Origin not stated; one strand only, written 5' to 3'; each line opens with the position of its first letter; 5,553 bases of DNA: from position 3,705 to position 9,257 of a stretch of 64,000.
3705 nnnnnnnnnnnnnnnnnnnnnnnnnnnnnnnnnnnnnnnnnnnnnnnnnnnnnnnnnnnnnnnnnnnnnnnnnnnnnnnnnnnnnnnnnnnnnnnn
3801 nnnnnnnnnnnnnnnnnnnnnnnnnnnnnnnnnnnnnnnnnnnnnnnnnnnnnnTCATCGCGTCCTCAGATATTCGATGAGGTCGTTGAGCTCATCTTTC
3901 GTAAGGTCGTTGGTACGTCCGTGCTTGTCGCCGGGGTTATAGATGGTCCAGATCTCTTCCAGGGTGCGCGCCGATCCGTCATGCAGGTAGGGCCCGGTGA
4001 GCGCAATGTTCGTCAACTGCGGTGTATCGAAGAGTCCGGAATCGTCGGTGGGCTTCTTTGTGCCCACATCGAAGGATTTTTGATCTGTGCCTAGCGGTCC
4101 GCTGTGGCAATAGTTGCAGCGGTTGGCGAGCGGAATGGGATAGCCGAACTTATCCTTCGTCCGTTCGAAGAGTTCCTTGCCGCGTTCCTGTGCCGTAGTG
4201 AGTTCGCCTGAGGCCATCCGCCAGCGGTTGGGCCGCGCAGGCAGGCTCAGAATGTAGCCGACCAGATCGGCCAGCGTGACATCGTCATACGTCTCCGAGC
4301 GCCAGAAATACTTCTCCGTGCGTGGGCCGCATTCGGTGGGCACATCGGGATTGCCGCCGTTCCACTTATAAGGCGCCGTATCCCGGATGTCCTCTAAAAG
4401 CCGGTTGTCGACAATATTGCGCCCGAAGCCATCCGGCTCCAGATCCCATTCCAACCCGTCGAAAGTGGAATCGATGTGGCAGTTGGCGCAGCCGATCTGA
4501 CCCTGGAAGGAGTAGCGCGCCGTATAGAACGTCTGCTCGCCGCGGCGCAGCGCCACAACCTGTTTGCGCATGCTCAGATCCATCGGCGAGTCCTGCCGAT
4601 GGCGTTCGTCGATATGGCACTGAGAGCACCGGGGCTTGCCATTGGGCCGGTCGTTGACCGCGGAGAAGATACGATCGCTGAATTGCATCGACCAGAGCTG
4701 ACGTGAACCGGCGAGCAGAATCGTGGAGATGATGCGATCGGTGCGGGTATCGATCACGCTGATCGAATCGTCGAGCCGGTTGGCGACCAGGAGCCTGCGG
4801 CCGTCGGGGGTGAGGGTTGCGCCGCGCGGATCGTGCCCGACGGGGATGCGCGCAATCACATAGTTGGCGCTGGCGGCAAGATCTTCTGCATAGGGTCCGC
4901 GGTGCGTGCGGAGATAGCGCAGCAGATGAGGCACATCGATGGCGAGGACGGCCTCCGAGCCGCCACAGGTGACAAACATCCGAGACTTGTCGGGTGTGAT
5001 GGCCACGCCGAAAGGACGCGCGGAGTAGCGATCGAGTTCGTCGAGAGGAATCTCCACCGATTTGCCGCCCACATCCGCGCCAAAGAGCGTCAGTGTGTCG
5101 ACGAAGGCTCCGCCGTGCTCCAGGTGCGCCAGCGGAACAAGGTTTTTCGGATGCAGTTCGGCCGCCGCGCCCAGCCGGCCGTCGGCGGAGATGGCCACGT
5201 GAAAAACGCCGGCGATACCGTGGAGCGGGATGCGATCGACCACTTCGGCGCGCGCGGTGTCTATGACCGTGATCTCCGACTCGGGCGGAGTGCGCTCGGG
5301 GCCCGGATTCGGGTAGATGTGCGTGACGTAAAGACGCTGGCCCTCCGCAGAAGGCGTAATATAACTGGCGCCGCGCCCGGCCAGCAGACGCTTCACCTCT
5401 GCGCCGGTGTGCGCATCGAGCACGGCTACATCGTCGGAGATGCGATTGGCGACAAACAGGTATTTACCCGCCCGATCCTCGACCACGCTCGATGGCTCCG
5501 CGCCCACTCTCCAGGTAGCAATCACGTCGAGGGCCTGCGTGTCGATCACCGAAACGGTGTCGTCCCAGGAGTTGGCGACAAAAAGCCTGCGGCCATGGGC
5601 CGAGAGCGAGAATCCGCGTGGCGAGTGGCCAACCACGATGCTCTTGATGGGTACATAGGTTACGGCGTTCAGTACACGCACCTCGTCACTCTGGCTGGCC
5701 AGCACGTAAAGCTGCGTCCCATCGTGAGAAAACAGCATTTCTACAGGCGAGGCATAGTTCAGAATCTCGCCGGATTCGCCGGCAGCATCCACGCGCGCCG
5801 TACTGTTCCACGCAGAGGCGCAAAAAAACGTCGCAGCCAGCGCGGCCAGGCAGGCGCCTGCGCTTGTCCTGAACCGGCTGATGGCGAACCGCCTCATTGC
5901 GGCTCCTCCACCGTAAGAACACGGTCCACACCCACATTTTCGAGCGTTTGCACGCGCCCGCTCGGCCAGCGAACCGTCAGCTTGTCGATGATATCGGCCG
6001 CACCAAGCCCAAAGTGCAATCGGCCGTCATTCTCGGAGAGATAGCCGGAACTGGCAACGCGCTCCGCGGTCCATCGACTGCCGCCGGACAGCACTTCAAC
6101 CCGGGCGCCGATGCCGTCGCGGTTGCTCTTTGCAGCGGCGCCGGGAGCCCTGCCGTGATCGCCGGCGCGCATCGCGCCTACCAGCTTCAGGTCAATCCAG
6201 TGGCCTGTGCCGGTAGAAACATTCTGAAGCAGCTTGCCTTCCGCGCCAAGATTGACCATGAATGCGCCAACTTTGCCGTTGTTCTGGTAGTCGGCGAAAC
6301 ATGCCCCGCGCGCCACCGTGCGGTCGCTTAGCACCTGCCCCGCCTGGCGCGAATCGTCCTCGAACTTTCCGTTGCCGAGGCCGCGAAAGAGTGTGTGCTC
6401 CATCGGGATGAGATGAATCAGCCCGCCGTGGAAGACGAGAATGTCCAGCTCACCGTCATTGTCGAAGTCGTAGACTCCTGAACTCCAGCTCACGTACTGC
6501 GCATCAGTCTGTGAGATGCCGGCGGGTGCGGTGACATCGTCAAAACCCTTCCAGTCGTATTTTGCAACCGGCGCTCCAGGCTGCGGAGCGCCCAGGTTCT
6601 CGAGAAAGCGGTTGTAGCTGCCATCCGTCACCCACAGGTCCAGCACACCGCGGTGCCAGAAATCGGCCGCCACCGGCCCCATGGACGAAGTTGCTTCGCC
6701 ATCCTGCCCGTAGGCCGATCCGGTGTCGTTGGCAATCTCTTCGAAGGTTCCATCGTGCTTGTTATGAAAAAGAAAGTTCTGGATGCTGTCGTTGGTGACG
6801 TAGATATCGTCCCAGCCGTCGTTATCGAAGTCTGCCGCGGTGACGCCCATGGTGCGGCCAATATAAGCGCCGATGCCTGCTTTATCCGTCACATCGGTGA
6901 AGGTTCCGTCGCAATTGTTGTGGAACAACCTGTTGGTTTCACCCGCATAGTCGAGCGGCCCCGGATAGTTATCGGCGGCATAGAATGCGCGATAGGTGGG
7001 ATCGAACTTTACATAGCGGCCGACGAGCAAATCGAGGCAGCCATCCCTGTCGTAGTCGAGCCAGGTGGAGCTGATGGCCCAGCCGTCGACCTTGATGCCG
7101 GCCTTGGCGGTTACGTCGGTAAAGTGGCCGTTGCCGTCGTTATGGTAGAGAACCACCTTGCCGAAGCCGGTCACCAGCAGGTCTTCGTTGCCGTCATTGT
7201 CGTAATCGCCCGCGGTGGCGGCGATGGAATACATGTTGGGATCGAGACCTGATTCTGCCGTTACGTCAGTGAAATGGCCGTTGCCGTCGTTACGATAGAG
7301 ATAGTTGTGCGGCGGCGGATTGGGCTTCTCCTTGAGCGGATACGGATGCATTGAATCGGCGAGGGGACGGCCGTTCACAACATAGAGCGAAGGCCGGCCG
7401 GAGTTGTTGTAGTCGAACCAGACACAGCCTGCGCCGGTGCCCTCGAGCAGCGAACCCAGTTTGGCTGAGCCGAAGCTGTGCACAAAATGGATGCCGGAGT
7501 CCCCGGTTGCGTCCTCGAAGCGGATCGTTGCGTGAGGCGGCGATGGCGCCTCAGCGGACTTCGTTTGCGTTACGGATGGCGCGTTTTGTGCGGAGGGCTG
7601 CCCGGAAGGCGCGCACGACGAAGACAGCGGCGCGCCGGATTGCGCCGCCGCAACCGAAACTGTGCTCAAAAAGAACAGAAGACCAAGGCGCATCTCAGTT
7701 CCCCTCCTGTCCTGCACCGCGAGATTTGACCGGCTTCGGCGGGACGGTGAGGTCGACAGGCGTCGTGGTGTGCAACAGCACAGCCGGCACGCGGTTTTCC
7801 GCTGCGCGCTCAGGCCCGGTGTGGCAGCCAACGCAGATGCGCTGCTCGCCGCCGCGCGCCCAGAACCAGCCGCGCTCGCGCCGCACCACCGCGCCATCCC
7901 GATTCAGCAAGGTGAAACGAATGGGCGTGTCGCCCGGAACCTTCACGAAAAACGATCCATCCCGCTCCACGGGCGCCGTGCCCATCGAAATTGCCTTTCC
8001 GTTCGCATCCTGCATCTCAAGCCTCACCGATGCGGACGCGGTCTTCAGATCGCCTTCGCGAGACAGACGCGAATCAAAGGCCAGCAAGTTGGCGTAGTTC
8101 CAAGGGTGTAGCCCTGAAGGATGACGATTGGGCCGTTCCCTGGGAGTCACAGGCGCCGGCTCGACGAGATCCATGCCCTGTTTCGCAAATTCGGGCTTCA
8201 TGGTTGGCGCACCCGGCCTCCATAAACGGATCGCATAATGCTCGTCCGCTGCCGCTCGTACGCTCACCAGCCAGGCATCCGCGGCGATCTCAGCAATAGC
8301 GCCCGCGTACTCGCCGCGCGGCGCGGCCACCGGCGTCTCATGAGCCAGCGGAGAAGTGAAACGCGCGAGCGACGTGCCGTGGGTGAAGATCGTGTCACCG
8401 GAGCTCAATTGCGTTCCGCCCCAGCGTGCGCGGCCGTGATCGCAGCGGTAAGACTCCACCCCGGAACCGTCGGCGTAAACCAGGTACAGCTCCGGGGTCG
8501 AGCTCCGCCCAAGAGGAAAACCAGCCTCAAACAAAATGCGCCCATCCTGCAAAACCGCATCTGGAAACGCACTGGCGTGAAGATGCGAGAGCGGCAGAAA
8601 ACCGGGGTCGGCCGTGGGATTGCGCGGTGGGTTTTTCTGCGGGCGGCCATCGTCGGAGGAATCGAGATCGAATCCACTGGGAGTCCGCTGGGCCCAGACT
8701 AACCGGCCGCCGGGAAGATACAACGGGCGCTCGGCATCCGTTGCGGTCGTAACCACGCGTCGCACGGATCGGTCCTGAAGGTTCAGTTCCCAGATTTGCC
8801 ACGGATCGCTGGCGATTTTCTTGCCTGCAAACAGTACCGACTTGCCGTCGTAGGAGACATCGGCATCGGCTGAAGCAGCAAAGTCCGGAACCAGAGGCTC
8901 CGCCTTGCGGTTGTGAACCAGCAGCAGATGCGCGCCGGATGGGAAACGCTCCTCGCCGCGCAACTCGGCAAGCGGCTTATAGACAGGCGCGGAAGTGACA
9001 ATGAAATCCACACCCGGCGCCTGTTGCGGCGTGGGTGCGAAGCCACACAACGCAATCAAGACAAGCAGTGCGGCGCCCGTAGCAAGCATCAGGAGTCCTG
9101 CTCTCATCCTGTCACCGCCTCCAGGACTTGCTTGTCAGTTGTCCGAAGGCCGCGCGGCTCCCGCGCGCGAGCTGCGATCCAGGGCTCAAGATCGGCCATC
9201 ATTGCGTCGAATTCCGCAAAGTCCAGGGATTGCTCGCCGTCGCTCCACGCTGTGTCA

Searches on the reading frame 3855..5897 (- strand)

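Call 7: search_protein_families(library=pfam, proteins=[window:3855-5897:-], max_evalue=0.00001)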
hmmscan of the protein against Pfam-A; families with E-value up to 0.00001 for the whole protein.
window:3855-5897:- (680 aa): 5 families
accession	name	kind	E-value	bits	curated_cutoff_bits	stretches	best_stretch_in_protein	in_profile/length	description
PF21783.3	YNCE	-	5.3e-13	49.4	27.1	1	60-181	39-162/339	YNCE-like beta-propeller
PF10282.15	Lactonase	-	2.6e-10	40.5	21.7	0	51-119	246-319/344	Lactonase, 7-bladed beta-propeller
PF25174.1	Beta-prop_THOC3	-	9.2e-10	38.4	305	1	52-178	49-174/272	THOC3 beta-propeller domain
PF03150.19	CCP_MauG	-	3.1e-08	34.8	25.6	0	593-650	23-78/149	Di-haem cytochrome c peroxidase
PF02239.22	Cytochrom_D1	-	3.5e-08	32.8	25.5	0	65-170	9-114/368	Cytochrome D1 heme domain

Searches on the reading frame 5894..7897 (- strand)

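Call 7: search_protein_families(library=pfam, proteins=[window:5894-7897:-], max_evalue=0.00001)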
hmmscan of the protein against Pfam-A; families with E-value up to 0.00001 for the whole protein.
window:5894-7897:- (667 aa): 3 families
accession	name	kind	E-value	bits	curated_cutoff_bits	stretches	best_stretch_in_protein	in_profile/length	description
PF13517.12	FG-GAP_3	-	6.1e-37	126.5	26.9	4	231-292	1-61/61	FG-GAP-like repeat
PF07593.17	UnbV_ASPIC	-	2.1e-23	82.4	23.4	1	595-662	1-68/68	ASPIC and UnbV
PF01839.29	FG-GAP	-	5e-11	42.7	22.1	0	352-370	5-23/37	FG-GAP repeat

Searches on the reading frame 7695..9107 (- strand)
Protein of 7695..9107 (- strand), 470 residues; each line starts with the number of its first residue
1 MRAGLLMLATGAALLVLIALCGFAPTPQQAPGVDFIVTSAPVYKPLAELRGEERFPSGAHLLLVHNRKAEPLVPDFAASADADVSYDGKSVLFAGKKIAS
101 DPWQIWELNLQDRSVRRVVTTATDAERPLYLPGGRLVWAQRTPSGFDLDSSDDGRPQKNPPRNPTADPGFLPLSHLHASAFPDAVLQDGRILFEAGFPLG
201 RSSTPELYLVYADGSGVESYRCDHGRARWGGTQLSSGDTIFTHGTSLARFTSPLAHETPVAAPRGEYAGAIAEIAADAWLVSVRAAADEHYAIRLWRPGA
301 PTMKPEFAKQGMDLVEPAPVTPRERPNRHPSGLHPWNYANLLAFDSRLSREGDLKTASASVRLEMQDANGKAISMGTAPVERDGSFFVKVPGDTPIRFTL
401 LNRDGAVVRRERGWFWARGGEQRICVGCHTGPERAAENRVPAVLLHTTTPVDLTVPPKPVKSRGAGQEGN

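Call 7: search_protein_families(library=pfam, proteins=[window:7695-9107:-], max_evalue=0.00001)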
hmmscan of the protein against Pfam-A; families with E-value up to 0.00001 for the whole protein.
window:7695-9107:- (470 aa): 1 family
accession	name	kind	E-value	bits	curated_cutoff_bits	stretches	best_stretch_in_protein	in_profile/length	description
PF18582.6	HZS_alpha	-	3.4e-17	63.2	26.6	1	374-429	42-97/98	Hydrazine synthase alpha subunit middle domain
